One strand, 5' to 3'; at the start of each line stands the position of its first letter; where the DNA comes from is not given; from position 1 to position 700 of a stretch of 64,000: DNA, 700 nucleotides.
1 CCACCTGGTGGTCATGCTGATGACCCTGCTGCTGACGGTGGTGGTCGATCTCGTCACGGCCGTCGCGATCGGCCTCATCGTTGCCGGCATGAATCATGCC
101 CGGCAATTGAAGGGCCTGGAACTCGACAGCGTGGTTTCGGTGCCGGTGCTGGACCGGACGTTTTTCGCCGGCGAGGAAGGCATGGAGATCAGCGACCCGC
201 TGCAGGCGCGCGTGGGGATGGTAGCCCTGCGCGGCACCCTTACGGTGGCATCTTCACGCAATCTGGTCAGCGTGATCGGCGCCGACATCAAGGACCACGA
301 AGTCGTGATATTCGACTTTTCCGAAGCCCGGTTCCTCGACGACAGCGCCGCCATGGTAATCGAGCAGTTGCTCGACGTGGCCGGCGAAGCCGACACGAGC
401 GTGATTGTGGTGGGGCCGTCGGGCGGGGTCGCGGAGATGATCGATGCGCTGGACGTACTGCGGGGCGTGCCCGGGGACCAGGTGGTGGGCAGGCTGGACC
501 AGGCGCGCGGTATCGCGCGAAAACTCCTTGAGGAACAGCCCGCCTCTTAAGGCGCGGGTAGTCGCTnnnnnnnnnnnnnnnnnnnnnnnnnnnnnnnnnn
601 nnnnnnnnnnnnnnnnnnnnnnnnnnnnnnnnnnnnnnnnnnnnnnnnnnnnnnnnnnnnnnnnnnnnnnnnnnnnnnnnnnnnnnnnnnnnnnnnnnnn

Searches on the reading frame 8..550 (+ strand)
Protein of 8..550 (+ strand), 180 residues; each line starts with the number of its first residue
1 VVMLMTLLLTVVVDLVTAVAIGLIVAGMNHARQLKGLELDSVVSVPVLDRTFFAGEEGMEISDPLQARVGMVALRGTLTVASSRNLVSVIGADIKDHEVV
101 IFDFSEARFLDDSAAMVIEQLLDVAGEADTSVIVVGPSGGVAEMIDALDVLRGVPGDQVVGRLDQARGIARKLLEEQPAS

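Call 47: search_protein_families(library=pfam, proteins=[window:8-550:+], max_evalue=0.001)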
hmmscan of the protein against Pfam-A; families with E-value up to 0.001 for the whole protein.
window:8-550:+ (180 aa): 2 families
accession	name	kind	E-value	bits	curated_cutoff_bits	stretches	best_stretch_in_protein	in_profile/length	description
PF01740.26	STAS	-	5.8e-10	39.3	22.6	1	66-154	7-97/106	STAS domain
PF13466.11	STAS_2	-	2.9e-05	24.6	29.2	1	72-149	1-78/80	STAS domain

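Call 48: find_encoding_contigs(protein=window:8-550:+, flank=10000, max_places=4)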
Protein window:8-550:+ (180 aa): no gene with exactly this product is on record in the collection.
